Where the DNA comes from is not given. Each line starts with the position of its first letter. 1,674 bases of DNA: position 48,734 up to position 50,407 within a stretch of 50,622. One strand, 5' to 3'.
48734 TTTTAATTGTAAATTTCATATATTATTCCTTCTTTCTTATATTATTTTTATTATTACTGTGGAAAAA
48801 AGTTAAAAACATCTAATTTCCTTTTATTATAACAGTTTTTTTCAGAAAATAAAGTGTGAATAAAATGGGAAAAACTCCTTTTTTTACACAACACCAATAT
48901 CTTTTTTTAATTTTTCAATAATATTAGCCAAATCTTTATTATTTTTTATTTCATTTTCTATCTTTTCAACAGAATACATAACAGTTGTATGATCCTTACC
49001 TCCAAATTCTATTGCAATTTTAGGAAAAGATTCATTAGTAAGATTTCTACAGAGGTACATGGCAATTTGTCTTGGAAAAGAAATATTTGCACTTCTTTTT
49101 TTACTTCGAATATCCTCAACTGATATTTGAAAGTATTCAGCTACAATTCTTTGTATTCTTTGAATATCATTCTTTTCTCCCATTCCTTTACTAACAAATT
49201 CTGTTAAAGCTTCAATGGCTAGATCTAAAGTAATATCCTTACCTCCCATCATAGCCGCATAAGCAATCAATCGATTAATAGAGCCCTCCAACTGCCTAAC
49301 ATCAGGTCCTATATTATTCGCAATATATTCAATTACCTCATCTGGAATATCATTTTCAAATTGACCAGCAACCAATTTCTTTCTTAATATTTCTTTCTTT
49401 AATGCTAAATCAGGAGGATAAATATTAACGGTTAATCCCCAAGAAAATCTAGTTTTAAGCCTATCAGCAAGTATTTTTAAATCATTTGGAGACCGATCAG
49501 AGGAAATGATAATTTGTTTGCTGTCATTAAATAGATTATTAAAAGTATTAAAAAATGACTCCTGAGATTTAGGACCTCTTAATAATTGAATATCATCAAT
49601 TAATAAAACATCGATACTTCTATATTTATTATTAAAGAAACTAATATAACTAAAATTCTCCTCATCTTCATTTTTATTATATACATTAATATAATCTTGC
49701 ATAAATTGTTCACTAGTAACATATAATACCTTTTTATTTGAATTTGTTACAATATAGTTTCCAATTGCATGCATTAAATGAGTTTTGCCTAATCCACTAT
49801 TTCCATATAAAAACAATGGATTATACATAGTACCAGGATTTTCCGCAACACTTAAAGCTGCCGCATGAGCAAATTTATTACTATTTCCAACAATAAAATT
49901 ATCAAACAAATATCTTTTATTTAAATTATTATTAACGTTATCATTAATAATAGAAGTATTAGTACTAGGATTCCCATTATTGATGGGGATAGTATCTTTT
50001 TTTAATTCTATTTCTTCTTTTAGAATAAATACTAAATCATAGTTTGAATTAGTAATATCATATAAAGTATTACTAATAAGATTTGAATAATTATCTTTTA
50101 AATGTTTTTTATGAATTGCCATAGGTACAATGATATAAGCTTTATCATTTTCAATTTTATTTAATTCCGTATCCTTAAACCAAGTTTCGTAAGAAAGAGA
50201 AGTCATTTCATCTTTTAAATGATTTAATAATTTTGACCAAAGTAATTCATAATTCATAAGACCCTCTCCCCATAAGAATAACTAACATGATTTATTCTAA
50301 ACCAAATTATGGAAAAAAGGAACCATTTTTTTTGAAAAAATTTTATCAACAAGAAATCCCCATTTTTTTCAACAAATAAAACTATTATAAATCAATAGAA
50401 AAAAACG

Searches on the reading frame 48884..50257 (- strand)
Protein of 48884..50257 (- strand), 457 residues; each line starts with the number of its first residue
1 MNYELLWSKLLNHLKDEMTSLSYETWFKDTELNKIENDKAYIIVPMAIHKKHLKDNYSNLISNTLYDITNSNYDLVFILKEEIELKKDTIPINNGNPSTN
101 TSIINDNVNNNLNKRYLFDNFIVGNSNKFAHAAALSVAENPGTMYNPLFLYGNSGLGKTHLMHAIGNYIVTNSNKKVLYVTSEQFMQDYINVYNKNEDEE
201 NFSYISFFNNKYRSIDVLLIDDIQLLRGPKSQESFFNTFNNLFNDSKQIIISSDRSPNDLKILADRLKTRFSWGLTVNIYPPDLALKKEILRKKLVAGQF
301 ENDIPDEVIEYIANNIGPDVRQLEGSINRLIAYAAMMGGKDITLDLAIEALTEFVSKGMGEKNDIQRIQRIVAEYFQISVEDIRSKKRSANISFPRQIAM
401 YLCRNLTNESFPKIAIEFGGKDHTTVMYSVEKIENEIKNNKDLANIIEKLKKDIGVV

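Call 9: search_protein_families(library=ncbifam, proteins=[window:48884-50257:-])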
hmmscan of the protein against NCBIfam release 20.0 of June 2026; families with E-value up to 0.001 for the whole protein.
window:48884-50257:- (457 aa): 23 families
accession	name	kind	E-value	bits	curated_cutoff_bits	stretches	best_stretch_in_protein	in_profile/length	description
TIGR00362.1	DnaA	equivalog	2e-151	505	343.9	1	7-454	1-437/437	chromosomal replication initiator protein DnaA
NF001154.0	PRK00149.3-3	equivalog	1.5e-100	337.4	410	1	12-454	16-458/462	chromosomal replication initiator protein DnaA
NF009087.0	PRK12422.1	equivalog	3.3e-62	211.2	657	1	110-453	102-442/455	chromosomal replication initiator protein DnaA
TIGR03420.1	DnaA_homol_Hda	equivalog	2.9e-27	95.7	194.8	1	113-350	9-224/226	DnaA regulatory inactivator Hda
NF005304.0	PRK06835.1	equivalog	1.5e-15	57.2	215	1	143-273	181-307/330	ATP-binding protein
NF005992.0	PRK08116.1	subfamily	3e-12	46.2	189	1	102-262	68-227/269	hypothetical protein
NF005982.0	PRK08084.1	equivalog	3.9e-12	46.3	268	1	118-346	21-228/235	DnaA inactivator Hda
NF038214.1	IS21_help_AAA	equivalog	1.1e-11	44.8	200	1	148-257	93-194/232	IS21-like element helper ATPase IstB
NF009043.0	PRK12377.1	subfamily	3.1e-11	43.3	389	1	89-234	43-183/248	ATP-binding protein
NF005931.1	PRK07952.1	equivalog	2.8e-09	36.9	357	1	63-232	17-181/246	replicative helicase loader DnaC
NF005378.0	PRK06921.1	subfamily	1.3e-08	34.2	207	1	144-270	116-239/266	hypothetical protein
NF006486.0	PRK08903.1-6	equivalog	8.1e-07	28.8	307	1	216-348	85-213/222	DnaA regulatory inactivator Hda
NF006571.0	PRK09087.1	equivalog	1.6e-06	28.1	297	1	217-354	91-223/228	DnaA regulatory inactivator HdaA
NF006485.0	PRK08903.1-5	equivalog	1.9e-06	27.7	289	0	248-352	126-226/233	DnaA regulatory inactivator Hda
NF040713.1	ZapE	equivalog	2.7e-06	26.9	140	1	145-260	52-162/344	cell division protein ZapE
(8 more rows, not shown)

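Call 14: find_encoding_contigs(protein=window:48884-50257:-, flank=10000, max_places=6)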
Protein window:48884-50257:- (457 aa): 6 contigs read that carry it; 3 places shown.
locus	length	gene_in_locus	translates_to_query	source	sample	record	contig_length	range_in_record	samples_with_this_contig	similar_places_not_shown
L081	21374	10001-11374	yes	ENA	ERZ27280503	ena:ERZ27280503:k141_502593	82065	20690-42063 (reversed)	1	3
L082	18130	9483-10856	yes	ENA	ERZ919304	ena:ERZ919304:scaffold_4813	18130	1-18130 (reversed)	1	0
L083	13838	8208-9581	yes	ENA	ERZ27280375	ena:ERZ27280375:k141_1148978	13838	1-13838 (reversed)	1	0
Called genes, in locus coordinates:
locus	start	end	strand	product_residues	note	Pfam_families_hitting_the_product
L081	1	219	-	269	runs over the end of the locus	PF21088:MS_channel_1st (weak), PF00924:MS_channel_2nd, PF21082:MS_channel_3rd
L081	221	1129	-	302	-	PF02195:ParB_N, PF17762:HTH_ParB, PF23552:ParB_C (weak)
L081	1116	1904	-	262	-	PF00142:Fer4_NifH, PF01656:CbiA, PF02374:ArsA_ATPase, PF06564:CBP_BcsQ (faint), PF09140:MipZ (weak), PF10609:ParA (weak), PF13614:AAA_31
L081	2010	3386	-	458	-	PF02195:ParB_N, PF17762:HTH_ParB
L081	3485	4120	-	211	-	PF02527:GidB, PF13847:Methyltransf_31 (weak)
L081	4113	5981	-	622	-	PF00890:FAD_binding_2 (faint), PF01134:GIDA, PF12831:FAD_oxidored (weak), PF21680:GIDA_C_1st, PF13932:SAM_GIDA_C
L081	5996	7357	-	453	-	PF10396:TrmE_N, PF00350:Dynamin_N (faint), PF12631:MnmE_helical, PF01926:MMR_HSR1, PF02421:FeoB_N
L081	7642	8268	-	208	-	PF13083:KH_KhpA-B (faint), PF01424:R3H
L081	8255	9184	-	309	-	PF02096:60KD_IMP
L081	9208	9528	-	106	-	PF00825:Ribonuclease_P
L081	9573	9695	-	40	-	-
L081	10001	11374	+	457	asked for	PF11638:DnaA_N, PF00308:Bac_DnaA, PF08299:Bac_DnaA_C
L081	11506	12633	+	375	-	PF00712:DNA_pol3_beta, PF02767:DNA_pol3_beta_2 (weak), PF00712:DNA_pol3_beta (weak), PF02767:DNA_pol3_beta_2, PF02768:DNA_pol3_beta_3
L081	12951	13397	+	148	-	PF06338:ComK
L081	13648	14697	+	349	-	PF02463:SMC_N, PF13304:AAA_21 (faint)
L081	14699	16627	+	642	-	PF02518:HATPase_c, PF00204:DNA_gyraseB, PF01751:Toprim, PF00986:DNA_gyraseB_C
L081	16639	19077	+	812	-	PF00521:DNA_topoisoIV, PF03989:DNA_gyraseA_C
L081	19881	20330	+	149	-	PF00383:dCMP_cyt_deam_1, PF14437:MafB19-deam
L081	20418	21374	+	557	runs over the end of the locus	PF13177:DNA_pol3_delta2, PF00004:AAA, PF21960:RCF1-5-like_lid, PF22608:DNAX_ATPase_lid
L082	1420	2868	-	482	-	PF02195:ParB_N, PF17762:HTH_ParB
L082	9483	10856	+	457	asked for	PF11638:DnaA_N, PF00308:Bac_DnaA, PF08299:Bac_DnaA_C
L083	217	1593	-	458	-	PF02195:ParB_N, PF17762:HTH_ParB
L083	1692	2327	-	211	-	PF02527:GidB, PF13847:Methyltransf_31 (weak)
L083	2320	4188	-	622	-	PF00890:FAD_binding_2 (faint), PF01134:GIDA, PF12831:FAD_oxidored (weak), PF21680:GIDA_C_1st, PF13932:SAM_GIDA_C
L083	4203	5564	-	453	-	PF10396:TrmE_N, PF00350:Dynamin_N (faint), PF12631:MnmE_helical, PF01926:MMR_HSR1, PF02421:FeoB_N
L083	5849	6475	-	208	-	PF13083:KH_KhpA-B (faint), PF01424:R3H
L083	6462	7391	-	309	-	PF02096:60KD_IMP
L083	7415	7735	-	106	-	PF00825:Ribonuclease_P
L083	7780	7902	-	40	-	-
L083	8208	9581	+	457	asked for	PF11638:DnaA_N, PF00308:Bac_DnaA, PF08299:Bac_DnaA_C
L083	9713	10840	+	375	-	PF00712:DNA_pol3_beta, PF02767:DNA_pol3_beta_2 (weak), PF00712:DNA_pol3_beta (weak), PF02767:DNA_pol3_beta_2, PF02768:DNA_pol3_beta_3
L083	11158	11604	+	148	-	PF06338:ComK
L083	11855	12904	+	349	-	PF02463:SMC_N, PF13304:AAA_21 (faint)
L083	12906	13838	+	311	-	?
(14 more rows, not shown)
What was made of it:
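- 48884..50257 (-): dnaA, marking oriC. The cognate noc-like, parA and parB genes lie about 7-10 kb beyond the window end on the same-species contig L081. calls 9, 14
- On Noc (nucleoid occlusion protein), for the paralog: PF02195 plus PF17762 (call 14). The gene order in L081-L083 is GidB, ParB-like, ParA, ParB (call 14).
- The same-species contig L081 encodes rsmG, a 458-aa ParB-like protein, parA and a 302-aa parB (call 14). Complete ParA-ParB partition genes are present (call 14).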

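Call 18: search_solved_structures(query=L081:2010-3386:-, show_alignments=4, max_evalue=1e-10)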
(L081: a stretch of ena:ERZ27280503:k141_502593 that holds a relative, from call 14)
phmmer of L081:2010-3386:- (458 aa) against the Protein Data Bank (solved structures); distinct sequences matched with E-value up to 1e-10: 13.
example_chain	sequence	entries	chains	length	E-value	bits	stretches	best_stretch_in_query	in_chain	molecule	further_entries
7nfu_A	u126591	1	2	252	3.1e-60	207.6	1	5-202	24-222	Nucleoid occlusion protein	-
7ng0_A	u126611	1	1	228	7.6e-60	206.3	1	7-202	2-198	Nucleoid occlusion protein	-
7ol9_A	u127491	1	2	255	4.4e-54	187.3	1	5-209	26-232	Nucleoid occlusion protein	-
4umk_A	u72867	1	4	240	3.4e-52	181.1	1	6-198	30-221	PROBABLE CHROMOSOME-PARTITIONING PROTEIN PARB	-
1vz0_A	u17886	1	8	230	6.1e-49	170.4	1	3-196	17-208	Chromosome-partitioning protein Spo0J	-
6sdk_A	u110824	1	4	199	1.3e-48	169.3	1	9-199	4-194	Stage 0 sporulation protein J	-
7bnk_A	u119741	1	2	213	5.6e-44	154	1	9-199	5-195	ParB family protein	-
7o0n_A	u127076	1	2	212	4.4e-43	151.1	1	9-199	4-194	ParB family protein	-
7bnr_A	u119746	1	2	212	4.5e-43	151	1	9-199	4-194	ParB family protein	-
6t1f_A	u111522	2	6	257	3.6e-39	138.2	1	19-226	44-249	Chromosome-partitioning protein ParB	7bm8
6y93_A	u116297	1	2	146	7.9e-25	91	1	89-209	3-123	Nucleoid occlusion protein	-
6s6h_A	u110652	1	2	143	3.3e-18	69.2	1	92-226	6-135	Chromosome-partitioning protein ParB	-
8qa8_A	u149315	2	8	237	4.9e-13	52.1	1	11-156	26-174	Transcriptional repressor protein KorB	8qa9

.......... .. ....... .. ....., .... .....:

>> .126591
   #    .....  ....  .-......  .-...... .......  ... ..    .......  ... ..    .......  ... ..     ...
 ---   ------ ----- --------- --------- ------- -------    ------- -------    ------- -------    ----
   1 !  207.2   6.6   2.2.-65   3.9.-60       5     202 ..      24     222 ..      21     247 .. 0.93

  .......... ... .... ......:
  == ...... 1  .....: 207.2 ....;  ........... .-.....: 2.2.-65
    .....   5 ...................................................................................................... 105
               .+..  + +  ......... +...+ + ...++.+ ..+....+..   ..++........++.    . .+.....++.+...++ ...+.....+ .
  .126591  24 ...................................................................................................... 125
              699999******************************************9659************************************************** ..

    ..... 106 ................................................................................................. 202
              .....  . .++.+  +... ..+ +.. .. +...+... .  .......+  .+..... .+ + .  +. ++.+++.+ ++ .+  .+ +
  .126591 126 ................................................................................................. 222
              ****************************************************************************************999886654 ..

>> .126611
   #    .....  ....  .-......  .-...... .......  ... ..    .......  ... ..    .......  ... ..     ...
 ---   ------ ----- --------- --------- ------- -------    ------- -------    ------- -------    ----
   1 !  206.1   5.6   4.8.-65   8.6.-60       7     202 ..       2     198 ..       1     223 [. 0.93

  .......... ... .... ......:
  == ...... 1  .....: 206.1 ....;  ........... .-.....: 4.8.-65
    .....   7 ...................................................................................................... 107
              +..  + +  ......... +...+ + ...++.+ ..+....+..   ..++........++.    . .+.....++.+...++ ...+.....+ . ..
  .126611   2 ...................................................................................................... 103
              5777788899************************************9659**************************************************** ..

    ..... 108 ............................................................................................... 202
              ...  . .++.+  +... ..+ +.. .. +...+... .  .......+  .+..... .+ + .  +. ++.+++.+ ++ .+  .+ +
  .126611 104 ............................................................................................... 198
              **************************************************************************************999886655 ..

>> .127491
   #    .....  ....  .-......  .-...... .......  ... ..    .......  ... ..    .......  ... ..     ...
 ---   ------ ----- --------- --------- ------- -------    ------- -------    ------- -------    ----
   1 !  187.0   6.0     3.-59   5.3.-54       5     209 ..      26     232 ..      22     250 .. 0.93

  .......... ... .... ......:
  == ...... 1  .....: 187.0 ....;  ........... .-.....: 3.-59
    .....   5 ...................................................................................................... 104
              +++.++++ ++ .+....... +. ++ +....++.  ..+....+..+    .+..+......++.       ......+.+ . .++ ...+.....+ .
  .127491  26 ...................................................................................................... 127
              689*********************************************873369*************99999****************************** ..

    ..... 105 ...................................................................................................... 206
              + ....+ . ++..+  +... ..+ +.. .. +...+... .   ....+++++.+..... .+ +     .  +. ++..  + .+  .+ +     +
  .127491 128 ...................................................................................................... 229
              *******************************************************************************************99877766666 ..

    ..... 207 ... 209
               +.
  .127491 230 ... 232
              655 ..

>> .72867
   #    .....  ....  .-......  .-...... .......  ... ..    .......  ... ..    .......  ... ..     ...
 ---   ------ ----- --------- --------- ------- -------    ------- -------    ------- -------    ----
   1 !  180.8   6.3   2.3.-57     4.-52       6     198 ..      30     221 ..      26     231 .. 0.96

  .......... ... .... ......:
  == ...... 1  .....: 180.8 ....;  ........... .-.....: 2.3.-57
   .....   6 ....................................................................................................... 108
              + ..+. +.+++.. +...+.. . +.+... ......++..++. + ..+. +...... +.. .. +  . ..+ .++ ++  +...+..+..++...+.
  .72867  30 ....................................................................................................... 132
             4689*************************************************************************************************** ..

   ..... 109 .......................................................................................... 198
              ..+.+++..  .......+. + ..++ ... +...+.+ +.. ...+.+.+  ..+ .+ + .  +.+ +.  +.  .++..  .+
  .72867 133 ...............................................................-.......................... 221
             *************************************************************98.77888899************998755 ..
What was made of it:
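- The gene is in the Noc position and hits Noc structures best (calls 14, 18).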

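Call 19: search_protein_families(library=ncbifam, proteins=[L081:2010-3386:-, L081:221-1129:-, L081:1116-1904:-])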
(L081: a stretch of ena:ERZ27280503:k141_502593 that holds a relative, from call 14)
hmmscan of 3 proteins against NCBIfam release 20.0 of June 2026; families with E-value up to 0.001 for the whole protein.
L081:2010-3386:- (458 aa): 8 families
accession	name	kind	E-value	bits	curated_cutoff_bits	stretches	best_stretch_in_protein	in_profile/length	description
TIGR04285.1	nucleoid_noc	exception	3.1e-85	285.6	315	1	8-203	1-196/255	nucleoid occlusion protein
TIGR00180.1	parB_part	domain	2.5e-56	190.4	58.45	1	8-184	4-185/186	ParB/RepB/Spo0J family partition protein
TIGR03734.1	PRTRC_parB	hypoth_equivalog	1.3e-41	142.8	278.6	1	23-200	7-188/555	PRTRC system ParB family protein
TIGR03454.1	partition_RepB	equivalog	1.2e-15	57.7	201.5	1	8-156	63-209/325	plasmid partitioning protein RepB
NF010406.0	PRK13832.1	subfamily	4.7e-14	51.8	640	1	31-190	27-188/578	plasmid partitioning protein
NF010440.0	PRK13866.1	equivalog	1.8e-08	33.9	522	1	32-118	89-176/336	plasmid partitioning protein RepB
NF053625.1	SerKinSerKArch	equivalog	2.8e-05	23.4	380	1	21-108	23-112/244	ADP-dependent L-serine kinase SerK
NF010252.0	PRK13698.1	equivalog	0.00051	19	274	1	25-101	81-156/323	ParB/RepB/Spo0J family plasmid partition protein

L081:221-1129:- (302 aa): 8 families
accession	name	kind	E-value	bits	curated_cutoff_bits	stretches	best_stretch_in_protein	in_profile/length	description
TIGR04285.1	nucleoid_noc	exception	3.3e-71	239.6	315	1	46-252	1-207/255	nucleoid occlusion protein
TIGR00180.1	parB_part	domain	1.3e-60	204.3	58.45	1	46-223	4-186/186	ParB/RepB/Spo0J family partition protein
TIGR03734.1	PRTRC_parB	hypoth_equivalog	8e-42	143.5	278.6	1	60-236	6-186/555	PRTRC system ParB family protein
TIGR03454.1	partition_RepB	equivalog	1.3e-15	57.6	201.5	1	43-183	60-201/325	plasmid partitioning protein RepB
NF010406.0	PRK13832.1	subfamily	3.9e-14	52.1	640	1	46-176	3-136/578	plasmid partitioning protein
NF010440.0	PRK13866.1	equivalog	3.5e-09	36.3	522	1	71-156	90-177/336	plasmid partitioning protein RepB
NF053625.1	SerKinSerKArch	equivalog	0.00017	20.9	380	0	68-127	32-94/244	ADP-dependent L-serine kinase SerK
NF010252.0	PRK13698.1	equivalog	0.00021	20.3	274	0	64-139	82-156/323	ParB/RepB/Spo0J family plasmid partition protein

L081:1116-1904:- (262 aa): 29 families (the best 25 are shown)
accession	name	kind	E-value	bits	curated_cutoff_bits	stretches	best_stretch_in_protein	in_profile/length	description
TIGR01969.1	minD_arch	subfamily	2.5e-33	115.3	201.75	1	4-257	2-232/251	cell division ATPase MinD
NF041283.1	PrgP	equivalog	1.3e-32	113.3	400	1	1-227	1-230/297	ParA superfamily DNA segregation protein PrgP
TIGR03453.1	partition_RepA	equivalog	6.9e-31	107.4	348.45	1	3-216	105-331/387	plasmid partitioning protein RepA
NF041546.1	ParA_partition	equivalog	2.6e-30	105.5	180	2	4-55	1-52/203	ParA family partition ATPase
TIGR01968.1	minD_bact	equivalog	1.1e-24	87.2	212.9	1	3-256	2-237/261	septum site-determining protein MinD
NF010443.0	PRK13869.1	subfamily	1.5e-18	66.7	446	1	4-169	123-296/405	plasmid-partitioning protein RepA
TIGR03371.1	cellulose_yhjQ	equivalog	8.7e-17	61.4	157.85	1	3-253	2-239/246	cellulose biosynthesis protein BcsQ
NF010259.0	PRK13705.1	equivalog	7.3e-15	54.8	725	1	4-170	108-280/388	plasmid-partitioning protein SopA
TIGR01287.1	nifH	equivalog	1.6e-13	50.6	394.35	1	10-85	7-83/275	nitrogenase iron protein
TIGR01007.1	eps_fam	subfamily_domain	7.8e-13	48.4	108.05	1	3-146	18-148/204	polysaccharide biosynthesis tyrosine autokinase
NF008079.0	PRK10818.1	equivalog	5.1e-12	45.7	508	1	1-252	1-243/270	septum site-determining protein MinD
NF033200.1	F430_CfbC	exception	4.6e-11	42.6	402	1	9-82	6-78/260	Ni-sirohydrochlorin a,c-diamide reductive cyclase ATP-dependent reductase subunit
NF009701.0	PRK13230.1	subfamily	5.2e-11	42.1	350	1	9-64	7-60/291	nitrogenase reductase-like protein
NF047398.1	AAA_KGGVGR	domain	8.1e-11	42.6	90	1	3-146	3-163/190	KGGVGR-motif variant AAA ATPase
TIGR03018.1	pepcterm_TyrKin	hypoth_equivalog_domain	4.2e-10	39.3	230.65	1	12-171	45-196/207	XrtA-associated tyrosine autokinase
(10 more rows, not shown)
